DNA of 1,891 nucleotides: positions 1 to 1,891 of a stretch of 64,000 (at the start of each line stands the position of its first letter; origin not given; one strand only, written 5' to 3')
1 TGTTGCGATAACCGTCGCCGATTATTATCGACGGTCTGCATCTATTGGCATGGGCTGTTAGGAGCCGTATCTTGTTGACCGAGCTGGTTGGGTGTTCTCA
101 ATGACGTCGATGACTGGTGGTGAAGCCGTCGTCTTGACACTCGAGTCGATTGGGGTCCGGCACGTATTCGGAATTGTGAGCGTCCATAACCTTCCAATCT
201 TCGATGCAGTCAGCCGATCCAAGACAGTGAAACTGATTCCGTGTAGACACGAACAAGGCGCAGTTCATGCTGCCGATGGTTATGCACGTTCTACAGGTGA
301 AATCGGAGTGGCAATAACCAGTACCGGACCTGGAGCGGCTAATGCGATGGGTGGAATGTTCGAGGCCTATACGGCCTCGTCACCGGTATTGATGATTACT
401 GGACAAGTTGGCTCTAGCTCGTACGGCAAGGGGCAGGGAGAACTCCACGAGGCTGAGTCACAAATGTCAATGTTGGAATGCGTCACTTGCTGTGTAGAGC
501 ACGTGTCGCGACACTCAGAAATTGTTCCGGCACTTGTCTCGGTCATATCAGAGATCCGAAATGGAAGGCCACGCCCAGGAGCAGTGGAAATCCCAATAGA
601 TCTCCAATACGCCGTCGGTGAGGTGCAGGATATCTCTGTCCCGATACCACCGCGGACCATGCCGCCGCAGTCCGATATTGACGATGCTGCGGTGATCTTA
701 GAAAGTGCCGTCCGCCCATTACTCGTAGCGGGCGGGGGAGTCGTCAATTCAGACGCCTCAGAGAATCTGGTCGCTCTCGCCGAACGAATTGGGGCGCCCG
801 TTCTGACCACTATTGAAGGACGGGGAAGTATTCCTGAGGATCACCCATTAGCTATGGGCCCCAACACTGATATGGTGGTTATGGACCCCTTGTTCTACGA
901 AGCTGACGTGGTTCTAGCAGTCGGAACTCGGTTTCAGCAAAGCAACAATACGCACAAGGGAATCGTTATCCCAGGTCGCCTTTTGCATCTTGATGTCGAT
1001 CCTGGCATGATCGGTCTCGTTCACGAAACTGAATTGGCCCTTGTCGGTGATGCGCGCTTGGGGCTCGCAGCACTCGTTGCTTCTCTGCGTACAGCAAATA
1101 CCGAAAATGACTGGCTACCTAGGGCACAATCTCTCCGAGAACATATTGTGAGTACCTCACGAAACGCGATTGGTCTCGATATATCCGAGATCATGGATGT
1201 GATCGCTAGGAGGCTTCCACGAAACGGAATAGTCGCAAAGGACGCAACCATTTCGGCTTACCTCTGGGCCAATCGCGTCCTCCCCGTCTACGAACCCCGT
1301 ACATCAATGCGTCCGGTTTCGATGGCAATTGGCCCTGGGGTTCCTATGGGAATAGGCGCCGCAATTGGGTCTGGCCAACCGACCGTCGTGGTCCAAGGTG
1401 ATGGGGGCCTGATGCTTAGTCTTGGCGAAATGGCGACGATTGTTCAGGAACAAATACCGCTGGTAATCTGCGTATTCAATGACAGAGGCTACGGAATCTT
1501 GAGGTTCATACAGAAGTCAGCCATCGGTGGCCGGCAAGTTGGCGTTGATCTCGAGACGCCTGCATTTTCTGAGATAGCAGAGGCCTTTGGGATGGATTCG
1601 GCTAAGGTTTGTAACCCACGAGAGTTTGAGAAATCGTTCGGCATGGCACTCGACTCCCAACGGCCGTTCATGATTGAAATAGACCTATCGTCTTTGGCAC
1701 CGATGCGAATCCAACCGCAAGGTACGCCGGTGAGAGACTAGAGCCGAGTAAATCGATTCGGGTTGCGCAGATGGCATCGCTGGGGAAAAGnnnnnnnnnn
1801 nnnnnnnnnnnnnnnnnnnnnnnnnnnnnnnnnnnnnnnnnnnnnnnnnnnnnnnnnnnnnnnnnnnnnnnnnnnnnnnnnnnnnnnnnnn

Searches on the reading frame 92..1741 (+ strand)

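Call 50: search_protein_families(library=pfam, proteins=[window:92-1741:+], max_evalue=0.00001)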
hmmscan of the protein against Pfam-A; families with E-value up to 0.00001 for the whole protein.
window:92-1741:+ (549 aa): 3 families
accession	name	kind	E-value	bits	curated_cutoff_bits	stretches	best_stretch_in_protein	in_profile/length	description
PF02776.23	TPP_enzyme_N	-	8.8e-40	135.6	26.8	1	7-125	1-117/119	Thiamine pyrophosphate enzyme, N-terminal TPP binding domain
PF00205.28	TPP_enzyme_M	-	2.2e-32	112.1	30.4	1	196-328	1-137/137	Thiamine pyrophosphate enzyme, central domain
PF02775.26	TPP_enzyme_C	-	8.6e-28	97.5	21.9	1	390-530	6-151/151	Thiamine pyrophosphate enzyme, C-terminal TPP binding domain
